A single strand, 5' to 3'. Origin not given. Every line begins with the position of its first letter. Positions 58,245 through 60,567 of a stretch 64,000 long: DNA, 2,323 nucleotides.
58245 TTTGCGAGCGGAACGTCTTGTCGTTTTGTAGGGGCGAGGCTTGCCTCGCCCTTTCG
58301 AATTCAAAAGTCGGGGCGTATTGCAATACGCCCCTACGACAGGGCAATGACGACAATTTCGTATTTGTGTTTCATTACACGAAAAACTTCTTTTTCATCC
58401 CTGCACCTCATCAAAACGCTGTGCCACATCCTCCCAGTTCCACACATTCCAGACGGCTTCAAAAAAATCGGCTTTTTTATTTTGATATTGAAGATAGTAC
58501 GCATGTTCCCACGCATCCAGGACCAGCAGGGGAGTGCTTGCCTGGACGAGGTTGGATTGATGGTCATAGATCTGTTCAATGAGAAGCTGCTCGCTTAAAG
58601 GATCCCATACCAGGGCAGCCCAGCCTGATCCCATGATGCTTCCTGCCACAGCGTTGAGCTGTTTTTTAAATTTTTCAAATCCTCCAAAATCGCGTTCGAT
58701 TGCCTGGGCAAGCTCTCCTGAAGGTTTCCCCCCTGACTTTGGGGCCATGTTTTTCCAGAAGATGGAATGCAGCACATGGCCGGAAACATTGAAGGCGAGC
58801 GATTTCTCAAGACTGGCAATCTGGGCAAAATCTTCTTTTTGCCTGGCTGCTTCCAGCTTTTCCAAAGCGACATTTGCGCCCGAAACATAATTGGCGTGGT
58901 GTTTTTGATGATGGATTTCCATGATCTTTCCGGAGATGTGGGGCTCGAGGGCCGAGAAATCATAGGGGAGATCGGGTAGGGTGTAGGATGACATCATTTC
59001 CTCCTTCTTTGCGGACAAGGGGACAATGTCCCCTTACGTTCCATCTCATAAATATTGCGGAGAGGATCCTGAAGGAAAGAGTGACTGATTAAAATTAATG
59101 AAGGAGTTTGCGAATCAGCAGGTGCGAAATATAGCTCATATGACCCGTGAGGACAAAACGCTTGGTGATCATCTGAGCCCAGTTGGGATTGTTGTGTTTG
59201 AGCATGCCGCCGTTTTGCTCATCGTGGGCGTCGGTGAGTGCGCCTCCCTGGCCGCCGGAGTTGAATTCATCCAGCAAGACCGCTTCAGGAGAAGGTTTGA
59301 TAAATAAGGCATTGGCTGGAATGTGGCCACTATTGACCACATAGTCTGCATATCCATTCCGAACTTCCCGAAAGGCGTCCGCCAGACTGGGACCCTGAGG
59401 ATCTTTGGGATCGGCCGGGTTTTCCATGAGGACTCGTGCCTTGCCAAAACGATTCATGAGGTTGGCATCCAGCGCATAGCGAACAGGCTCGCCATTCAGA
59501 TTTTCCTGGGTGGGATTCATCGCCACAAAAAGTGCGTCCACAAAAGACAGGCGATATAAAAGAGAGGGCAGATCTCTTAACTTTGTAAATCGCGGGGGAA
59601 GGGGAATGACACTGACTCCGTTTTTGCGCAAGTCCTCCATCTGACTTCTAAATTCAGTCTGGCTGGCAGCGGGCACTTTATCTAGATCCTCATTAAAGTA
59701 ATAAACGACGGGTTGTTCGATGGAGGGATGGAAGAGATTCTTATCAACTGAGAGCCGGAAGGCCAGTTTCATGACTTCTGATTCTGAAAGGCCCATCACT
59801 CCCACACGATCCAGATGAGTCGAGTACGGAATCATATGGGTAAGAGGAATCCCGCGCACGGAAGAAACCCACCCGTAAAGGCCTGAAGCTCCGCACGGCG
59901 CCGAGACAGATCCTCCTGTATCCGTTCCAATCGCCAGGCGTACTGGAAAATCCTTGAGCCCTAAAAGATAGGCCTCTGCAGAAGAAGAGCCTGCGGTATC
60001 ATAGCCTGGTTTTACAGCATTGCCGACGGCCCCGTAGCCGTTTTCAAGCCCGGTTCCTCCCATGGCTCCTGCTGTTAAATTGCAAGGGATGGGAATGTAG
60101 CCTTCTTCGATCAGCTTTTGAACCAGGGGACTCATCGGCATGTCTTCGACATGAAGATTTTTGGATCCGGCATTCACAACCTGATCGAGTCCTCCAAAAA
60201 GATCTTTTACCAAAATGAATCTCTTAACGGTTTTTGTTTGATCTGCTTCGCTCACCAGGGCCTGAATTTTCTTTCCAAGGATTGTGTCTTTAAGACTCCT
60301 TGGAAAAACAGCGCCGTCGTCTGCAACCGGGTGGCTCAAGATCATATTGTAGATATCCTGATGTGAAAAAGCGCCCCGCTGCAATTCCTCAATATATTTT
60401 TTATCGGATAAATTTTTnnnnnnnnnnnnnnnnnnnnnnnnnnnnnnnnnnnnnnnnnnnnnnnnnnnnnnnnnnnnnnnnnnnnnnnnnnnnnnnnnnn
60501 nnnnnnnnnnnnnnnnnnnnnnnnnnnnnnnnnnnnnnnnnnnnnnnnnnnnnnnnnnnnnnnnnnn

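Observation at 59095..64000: Giant membrane protein combining an alarmone-synthetase-like (RelA/SpoT) motif with an amidase-signature domain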

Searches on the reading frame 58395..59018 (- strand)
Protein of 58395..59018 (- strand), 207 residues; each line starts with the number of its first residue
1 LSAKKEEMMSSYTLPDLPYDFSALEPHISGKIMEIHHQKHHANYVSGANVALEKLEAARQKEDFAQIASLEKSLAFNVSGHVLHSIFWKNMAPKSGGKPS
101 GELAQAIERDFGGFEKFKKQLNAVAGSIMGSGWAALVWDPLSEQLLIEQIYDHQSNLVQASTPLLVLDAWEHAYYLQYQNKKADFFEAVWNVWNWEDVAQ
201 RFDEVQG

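Call 28: search_protein_families(library=pfam, proteins=[window:58395-59018:-], max_evalue=0.001)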
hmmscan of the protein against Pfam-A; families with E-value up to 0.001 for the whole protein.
window:58395-59018:- (207 aa): 2 families
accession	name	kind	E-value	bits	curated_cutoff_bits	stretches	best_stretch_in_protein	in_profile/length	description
PF02777.23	Sod_Fe_C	-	2.5e-36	124.2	20.9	1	99-201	1-102/102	Iron/manganese superoxide dismutases, C-terminal domain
PF00081.27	Sod_Fe_N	-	3e-33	114.6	27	1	11-92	1-82/82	Iron/manganese superoxide dismutases, alpha-hairpin domain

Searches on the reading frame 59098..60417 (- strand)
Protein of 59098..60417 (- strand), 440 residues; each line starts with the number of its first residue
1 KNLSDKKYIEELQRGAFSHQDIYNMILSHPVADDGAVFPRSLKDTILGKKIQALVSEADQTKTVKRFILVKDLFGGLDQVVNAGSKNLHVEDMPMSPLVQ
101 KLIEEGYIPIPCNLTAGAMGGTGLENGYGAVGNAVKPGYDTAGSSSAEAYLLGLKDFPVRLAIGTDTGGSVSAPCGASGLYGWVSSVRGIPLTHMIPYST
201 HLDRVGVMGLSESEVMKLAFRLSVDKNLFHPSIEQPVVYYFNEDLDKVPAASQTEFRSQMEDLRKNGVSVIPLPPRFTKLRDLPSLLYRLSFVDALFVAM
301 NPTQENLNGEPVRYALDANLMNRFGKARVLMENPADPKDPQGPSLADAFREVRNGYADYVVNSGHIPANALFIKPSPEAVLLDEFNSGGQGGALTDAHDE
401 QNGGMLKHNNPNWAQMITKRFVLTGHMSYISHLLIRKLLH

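Call 15: find_homologous_proteins(query=window:59098-60399:-)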
Query window:59098-60399:- (434 aa): 70 proteins with E <= 0.001 among 7234 candidates.
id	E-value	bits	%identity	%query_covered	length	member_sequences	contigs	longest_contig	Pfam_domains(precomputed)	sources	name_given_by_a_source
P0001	4.7e-76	275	45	79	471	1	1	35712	PF01425.27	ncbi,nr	ncbi:MAG TPA: amidase family protein, partial [bacterium]|nr:amidase family protein [bacterium]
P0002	1.0e-59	221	35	94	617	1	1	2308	PF01425.27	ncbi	ncbi:MAG: amidase family protein, partial [Candidatus Binatia bacterium]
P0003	7.5e-47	178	31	93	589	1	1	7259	PF01425.27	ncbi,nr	ncbi:MAG TPA: amidase, partial [bacterium]|nr:amidase [bacterium]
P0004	3.1e-10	58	31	50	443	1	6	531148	PF01425.27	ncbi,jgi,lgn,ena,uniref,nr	ncbi:amidase [Marinobacter sp. HL-58]|uniref:amidase n=1 Tax=Marinobacter sp. HL-58 TaxID=1479237 Re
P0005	2.7e-9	55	37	33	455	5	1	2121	PF01425.27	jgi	jgi:aspartyl-tRNA(Asn)/glutamyl-tRNA(Gln) amidotransferase subunit A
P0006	3.0e-9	55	37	32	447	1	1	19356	PF01425.27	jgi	jgi:aspartyl-tRNA(Asn)/glutamyl-tRNA(Gln) amidotransferase subunit A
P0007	3.1e-9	55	28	50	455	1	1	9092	PF01425.27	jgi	jgi:aspartyl-tRNA(Asn)/glutamyl-tRNA(Gln) amidotransferase subunit A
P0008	3.1e-9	55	31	47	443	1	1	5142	PF01425.27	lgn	-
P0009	3.5e-9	54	31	50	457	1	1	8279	PF01425.27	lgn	-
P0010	6.3e-9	54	26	64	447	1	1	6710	PF01425.27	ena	-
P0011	1.7e-8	52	35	34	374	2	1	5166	PF01425.27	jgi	jgi:aspartyl-tRNA(Asn)/glutamyl-tRNA(Gln) amidotransferase subunit A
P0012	1.7e-8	52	37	35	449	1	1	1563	PF01425.27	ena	-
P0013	1.8e-8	52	31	41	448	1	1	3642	PF01425.27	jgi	jgi:aspartyl-tRNA(Asn)/glutamyl-tRNA(Gln) amidotransferase subunit A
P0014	2.3e-8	52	36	33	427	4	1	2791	PF01425.27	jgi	jgi:aspartyl-tRNA(Asn)/glutamyl-tRNA(Gln) amidotransferase subunit A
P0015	2.4e-8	52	30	53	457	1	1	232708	PF01425.27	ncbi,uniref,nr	ncbi:amidase [Vreelandella olivaria]|uniref:amidase n=1 Tax=Vreelandella olivaria TaxID=390919 RepID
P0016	2.8e-8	51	36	33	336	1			PF01425.27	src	-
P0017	4.6e-8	51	29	48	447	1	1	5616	PF01425.27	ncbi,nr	ncbi:MAG: amidase [Pseudomonadota bacterium]|nr:amidase [Pseudomonadota bacterium]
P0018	9.6e-8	50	30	51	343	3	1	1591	PF01425.27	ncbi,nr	ncbi:MAG: amidase family protein, partial [Marinobacter sp.]|nr:amidase family protein [Marinobacter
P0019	1.2e-7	49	33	35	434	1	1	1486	PF01425.27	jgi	jgi:aspartyl-tRNA(Asn)/glutamyl-tRNA(Gln) amidotransferase subunit A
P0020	2.0e-7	49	30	51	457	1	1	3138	PF01425.27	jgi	jgi:aspartyl-tRNA(Asn)/glutamyl-tRNA(Gln) amidotransferase subunit A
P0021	2.7e-7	48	30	50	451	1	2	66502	PF01425.27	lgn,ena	-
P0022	3.4e-7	48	33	38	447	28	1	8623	PF01425.27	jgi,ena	-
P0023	3.6e-7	48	30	50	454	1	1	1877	PF01425.27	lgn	-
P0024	3.7e-7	48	34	35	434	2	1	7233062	PF01425.27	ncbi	-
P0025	4.2e-7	48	33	43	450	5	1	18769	PF01425.27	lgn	-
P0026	4.3e-7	47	28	42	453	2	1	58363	PF01425.27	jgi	-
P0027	5.3e-7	47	34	33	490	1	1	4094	PF01425.27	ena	-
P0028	9.4e-7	46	35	32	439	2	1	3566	PF01425.27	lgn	-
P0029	1.1e-6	46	34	35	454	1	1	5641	PF01425.27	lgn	-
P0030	1.2e-6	46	37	32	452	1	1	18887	PF01425.27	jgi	jgi:aspartyl-tRNA(Asn)/glutamyl-tRNA(Gln) amidotransferase subunit A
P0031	1.2e-6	46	34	33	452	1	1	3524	PF01425.27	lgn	-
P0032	1.4e-6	46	33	37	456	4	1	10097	PF01425.27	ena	-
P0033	2.2e-6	45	27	53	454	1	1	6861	PF01425.27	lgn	-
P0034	2.2e-6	45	32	34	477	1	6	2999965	PF01425.27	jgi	jgi:aspartyl-tRNA(Asn)/glutamyl-tRNA(Gln) amidotransferase subunit A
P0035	4.1e-6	44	31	45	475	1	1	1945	PF01425.27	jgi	jgi:aspartyl-tRNA(Asn)/glutamyl-tRNA(Gln) amidotransferase subunit A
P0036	5.0e-6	44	31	33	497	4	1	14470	PF01425.27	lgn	-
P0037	5.2e-6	44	32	32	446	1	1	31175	PF01425.27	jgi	jgi:aspartyl-tRNA(Asn)/glutamyl-tRNA(Gln) amidotransferase subunit A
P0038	6.1e-6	44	33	32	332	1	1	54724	PF01425.27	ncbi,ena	-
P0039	8.4e-6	43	32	32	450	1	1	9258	PF01425.27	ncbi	-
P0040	9.6e-6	43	32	35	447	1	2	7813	PF01425.27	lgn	-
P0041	1.2e-5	43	30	47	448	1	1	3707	PF01425.27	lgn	-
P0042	1.3e-5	43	37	32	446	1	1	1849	PF01425.27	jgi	-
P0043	1.3e-5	43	30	35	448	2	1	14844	PF01425.27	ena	-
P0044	1.4e-5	43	29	36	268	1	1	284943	PF01425.27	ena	-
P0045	1.9e-5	42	29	51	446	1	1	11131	PF01425.27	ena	-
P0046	2.1e-5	42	30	49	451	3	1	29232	PF01425.27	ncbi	-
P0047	2.1e-5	42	32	35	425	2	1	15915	PF01425.27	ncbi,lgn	-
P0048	2.3e-5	42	31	34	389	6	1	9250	PF01425.27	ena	-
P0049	2.4e-5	42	30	39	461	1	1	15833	PF01425.27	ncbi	-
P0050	5.6e-5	40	29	41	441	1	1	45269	PF01425.27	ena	-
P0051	6.0e-5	40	28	44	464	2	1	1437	PF01425.27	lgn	-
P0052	6.0e-5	40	30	36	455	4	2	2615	PF01425.27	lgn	-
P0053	6.6e-5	40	38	23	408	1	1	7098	PF01425.27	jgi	jgi:amidase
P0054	1.4e-4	39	27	51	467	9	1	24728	PF01425.27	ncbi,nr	ncbi:MAG: amidase [Alphaproteobacteria bacterium]|nr:amidase [Alphaproteobacteria bacterium]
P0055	1.6e-4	39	28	35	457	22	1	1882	PF01425.27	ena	-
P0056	1.7e-4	39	30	35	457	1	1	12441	PF01425.27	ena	-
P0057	1.8e-4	39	30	32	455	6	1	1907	PF01425.27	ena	-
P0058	2.2e-4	39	38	16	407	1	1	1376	PF01425.27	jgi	jgi:amidase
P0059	2.5e-4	38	33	24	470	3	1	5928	PF01425.27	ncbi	-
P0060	2.9e-4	38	25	65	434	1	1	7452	PF01425.27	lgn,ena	-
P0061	3.3e-4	38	36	28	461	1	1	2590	PF01425.27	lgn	-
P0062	4.3e-4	38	25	58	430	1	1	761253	PF01425.27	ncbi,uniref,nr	ncbi:amidase [Halorussus salinisoli]|uniref:amidase n=1 Tax=Halorussus salinisoli TaxID=2558242 RepI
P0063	4.4e-4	38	43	13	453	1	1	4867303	PF01425.27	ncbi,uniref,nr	ncbi:amidase [Hoeflea sp. G2-23]|uniref:Indoleacetamide hydrolase n=1 Tax=Hoeflea algicola TaxID=298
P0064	4.6e-4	37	47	13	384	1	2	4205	PF01425.27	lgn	-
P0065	5.0e-4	37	38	16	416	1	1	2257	PF01425.27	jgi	jgi:amidase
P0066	5.5e-4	37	34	35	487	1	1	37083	PF01425.27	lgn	-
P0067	5.5e-4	37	28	40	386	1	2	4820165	PF01425.27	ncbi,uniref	ncbi:amidase [Robertmurraya massiliosenegalensis]|uniref:amidase n=1 Tax=Robertmurraya TaxID=2837507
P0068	6.5e-4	37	31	35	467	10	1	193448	PF01425.27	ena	-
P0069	6.6e-4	37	31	25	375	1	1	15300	PF01425.27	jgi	jgi:amidase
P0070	8.8e-4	37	35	25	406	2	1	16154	PF01425.27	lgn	-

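Call 16: find_encoding_contigs(protein=P0001, flank=10000, max_places=3)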
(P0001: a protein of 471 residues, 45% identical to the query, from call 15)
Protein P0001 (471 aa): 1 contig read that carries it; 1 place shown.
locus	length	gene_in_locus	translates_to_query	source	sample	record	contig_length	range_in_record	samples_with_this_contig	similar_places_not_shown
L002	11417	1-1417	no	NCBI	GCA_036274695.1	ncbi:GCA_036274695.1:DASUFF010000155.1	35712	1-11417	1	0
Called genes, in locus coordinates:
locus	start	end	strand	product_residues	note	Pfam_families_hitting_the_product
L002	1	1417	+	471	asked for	PF01425:Amidase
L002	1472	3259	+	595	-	PF01103:Omp85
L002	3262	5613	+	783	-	PF04357:TamB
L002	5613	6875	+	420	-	-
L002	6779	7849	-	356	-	PF10017:Methyltransf_33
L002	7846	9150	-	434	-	PF12867:DinB_2, PF03781:FGE-sulfatase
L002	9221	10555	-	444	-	PF13336:AcetylCoA_hyd_C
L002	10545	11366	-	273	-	PF01145:Band_7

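Call 17: find_encoding_contigs(protein=P0003, flank=10000, max_places=3)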
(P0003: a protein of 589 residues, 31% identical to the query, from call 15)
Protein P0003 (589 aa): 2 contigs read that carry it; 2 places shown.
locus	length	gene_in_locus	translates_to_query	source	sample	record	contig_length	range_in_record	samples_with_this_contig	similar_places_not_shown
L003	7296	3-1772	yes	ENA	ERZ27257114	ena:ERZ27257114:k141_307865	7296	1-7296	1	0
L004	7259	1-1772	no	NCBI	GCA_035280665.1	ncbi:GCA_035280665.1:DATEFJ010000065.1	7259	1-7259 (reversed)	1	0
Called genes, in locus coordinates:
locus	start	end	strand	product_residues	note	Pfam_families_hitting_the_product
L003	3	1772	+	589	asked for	PF01425:Amidase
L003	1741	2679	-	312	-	-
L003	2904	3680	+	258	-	PF00581:Rhodanese, PF01106:NifU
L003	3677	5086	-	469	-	PF00206:Lyase_1, PF10415:FumaraseC_C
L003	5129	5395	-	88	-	PF01169:GDT1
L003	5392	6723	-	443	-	PF07992:Pyr_redox_2, PF00070:Pyr_redox, PF22366:NDH2_C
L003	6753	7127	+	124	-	PF02142:MGS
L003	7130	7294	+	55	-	?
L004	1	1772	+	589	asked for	PF01425:Amidase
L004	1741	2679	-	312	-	-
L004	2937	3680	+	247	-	PF00581:Rhodanese, PF01106:NifU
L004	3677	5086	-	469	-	PF00206:Lyase_1, PF10415:FumaraseC_C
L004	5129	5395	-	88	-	PF01169:GDT1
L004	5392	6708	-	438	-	PF07992:Pyr_redox_2, PF00070:Pyr_redox, PF22366:NDH2_C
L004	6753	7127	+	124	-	PF02142:MGS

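Call 18: find_encoding_contigs(protein=P0002, flank=10000, max_places=3)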
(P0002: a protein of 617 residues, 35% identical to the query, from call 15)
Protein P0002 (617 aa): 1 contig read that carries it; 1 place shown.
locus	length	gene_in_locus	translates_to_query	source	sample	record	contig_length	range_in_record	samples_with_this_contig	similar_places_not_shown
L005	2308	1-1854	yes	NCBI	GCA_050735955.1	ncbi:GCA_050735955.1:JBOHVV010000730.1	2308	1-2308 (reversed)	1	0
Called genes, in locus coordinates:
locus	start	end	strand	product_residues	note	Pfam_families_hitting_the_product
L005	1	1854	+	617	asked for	PF01425:Amidase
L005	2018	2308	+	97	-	?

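Call 58: predict_structure(alignment_id=A3)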
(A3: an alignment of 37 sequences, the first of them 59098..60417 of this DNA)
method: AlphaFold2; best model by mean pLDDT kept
length: 440 residues; sequences in the alignment: 37
mean_pLDDT: 85.1   pTM: 0.88
mean pLDDT of the five models: 85.1, 83.6, 83.5, 82.6, 82.4
residues with pLDDT >= 90: 250; 70-90: 122; 50-70: 42; < 50: 26
segments of 3 or more residues with pLDDT < 50: 122-124, 300-316
pLDDT, mean of each block of 10 residues (from residue 1): 84 96 97 89 95 98 97 93 76 94 98 67 56 89 90 96 93 93 94 83 91 95 95 96 90 94 95 89 76 52 38 47 74 92 88 84 87 91 75 73 79 93 95 76
secondary structure, 60 per line:
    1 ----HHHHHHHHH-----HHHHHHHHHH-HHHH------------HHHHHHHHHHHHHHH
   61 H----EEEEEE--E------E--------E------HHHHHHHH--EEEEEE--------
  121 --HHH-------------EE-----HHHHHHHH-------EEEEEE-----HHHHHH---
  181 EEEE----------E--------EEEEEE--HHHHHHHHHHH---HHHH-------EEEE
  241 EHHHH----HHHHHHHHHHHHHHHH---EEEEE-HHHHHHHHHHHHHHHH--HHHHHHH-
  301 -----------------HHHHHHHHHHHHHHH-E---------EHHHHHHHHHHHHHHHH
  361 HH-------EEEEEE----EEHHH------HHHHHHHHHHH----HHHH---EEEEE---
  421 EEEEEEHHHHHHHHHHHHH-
elements in order: H5-13 H19-28 H30-33 H46-61 E66-71 H97-104 E107-112 H146-153 E161-166 H172-177 E181-184 E204-209 H212-222 H226-229 E237-241 H242-245 H250-265 E269-273 H275-290 H293-299 H318-332 H345-362 E370-375 H391-401 H406-409 E413-417 E421-426 H427-439

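Call 60: fold_search(model_id=the predicted structure, library=pdb)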
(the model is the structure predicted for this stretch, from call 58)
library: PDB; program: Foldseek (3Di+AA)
matches with E <= 10: 376; with E <= 0.001: 109
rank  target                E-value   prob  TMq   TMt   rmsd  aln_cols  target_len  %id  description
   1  4cp8_E                7.0e-19  1.00  0.72  0.70   5.6       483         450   14  Structure of the amidase domain of allophanate hydrolase from Pseudomonas sp strain ADP (released 2014-11-26)
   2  5i8i_A                8.0e-19  1.00  0.70  0.21   5.4       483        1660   19  Crystal Structure of the K. lactis Urea Amidolyase (released 2017-04-05)
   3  3kfu_H                1.6e-18  1.00  0.72  0.68   5.7       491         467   16  Crystal structure of the transamidosome (released 2010-08-25)
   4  4cp8_A                2.0e-18  1.00  0.72  0.70   5.3       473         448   14  Structure of the amidase domain of allophanate hydrolase from Pseudomonas sp strain ADP (released 2014-11-26)
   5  8xac_C                2.6e-18  1.00  0.66  0.64   6.3       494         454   15  Crystal structure of amidase from Pseudonocardia acaciae (released 2024-10-09)
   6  9a62_A                4.2e-18  1.00  0.72  0.66   6.0       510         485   15  Integrative model of GATA-GATC by crosslinking MS and deep learning (released 2024-09-18)
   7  4n0h_A                4.4e-18  1.00  0.64  0.63   6.5       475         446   17  Crystal structure of S. cerevisiae mitochondrial GatFAB (released 2014-04-16)
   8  8xac_A                4.7e-18  1.00  0.68  0.66   6.3       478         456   16  Crystal structure of amidase from Pseudonocardia acaciae (released 2024-10-09)
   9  4cp8_B                5.3e-18  1.00  0.73  0.72   5.2       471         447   14  Structure of the amidase domain of allophanate hydrolase from Pseudomonas sp strain ADP (released 2014-11-26)
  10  4iss_A                5.7e-18  1.00  0.72  0.53   5.3       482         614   19  SeMet-substituted Kluyveromyces lactis Allophanate Hydrolase (released 2013-06-19)
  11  3h0l_A                5.7e-18  1.00  0.68  0.64   5.8       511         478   15  Structure of trna-dependent amidotransferase gatcab from aquifex aeolicus (released 2009-07-21)
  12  4cp8_F                6.4e-18  1.00  0.73  0.73   5.3       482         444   15  Structure of the amidase domain of allophanate hydrolase from Pseudomonas sp strain ADP (released 2014-11-26)
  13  5h6s_C                9.3e-18  1.00  0.67  0.65   6.2       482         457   18  Crystal structure of Hydrazidase S179A mutant complexed with a substrate (released 2017-02-01)
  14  4ist_A                9.9e-18  1.00  0.71  0.53   5.2       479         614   19  S177A Kluyveromyces lactis Allophanate Hydrolase (released 2013-06-19)
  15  5h6s_A                1.3e-17  1.00  0.67  0.65   6.1       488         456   17  Crystal structure of Hydrazidase S179A mutant complexed with a substrate (released 2017-02-01)
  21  3kfu_E                3.6e-17  1.00  0.71  0.67   5.7       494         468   16  Crystal structure of the transamidosome (released 2010-08-25)
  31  6dhv_B                5.0e-16  1.00  0.74  0.56   5.4       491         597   16  Structure of Arabidopsis Fatty Acid Amide Hydrolase (released 2019-03-27)
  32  6dhv_A                5.7e-16  1.00  0.71  0.54   5.7       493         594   16  Structure of Arabidopsis Fatty Acid Amide Hydrolase (released 2019-03-27)
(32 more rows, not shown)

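Call 70: search_protein_families(library=padloc, proteins=[window:59098-60417:-], max_evalue=0.1)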
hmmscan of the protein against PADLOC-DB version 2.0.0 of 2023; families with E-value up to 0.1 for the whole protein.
window:59098-60417:- (440 aa): 1 family
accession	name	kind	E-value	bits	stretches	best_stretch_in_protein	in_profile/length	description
PDLC03688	HEase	-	0.055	10.2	1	70-108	161-199/599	homing endonuclease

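Call 81: find_related_loci(query=A5, collection=genome_contigs, flank=10000)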
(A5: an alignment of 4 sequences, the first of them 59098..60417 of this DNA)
Query A5 (440 aa) in genome_contigs; peptide patterns used: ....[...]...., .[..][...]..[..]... (x = any residue, [..] = any of these).
48 stretches matched a pattern; 2 encode a relative of the query (tblastn E <= 1e-3); 2 distinct loci.
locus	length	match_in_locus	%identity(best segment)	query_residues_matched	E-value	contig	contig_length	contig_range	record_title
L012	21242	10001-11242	46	10-428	8e-110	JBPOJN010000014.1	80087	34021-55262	MAG: Myxococcota bacterium isolate MAG_483 c_000000619039, whole genome shotgun sequence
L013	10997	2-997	45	89-430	7e-82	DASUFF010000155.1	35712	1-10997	MAG TPA_asm: bacterium isolate SMAG_U1372 k141_1501488, whole genome shotgun sequence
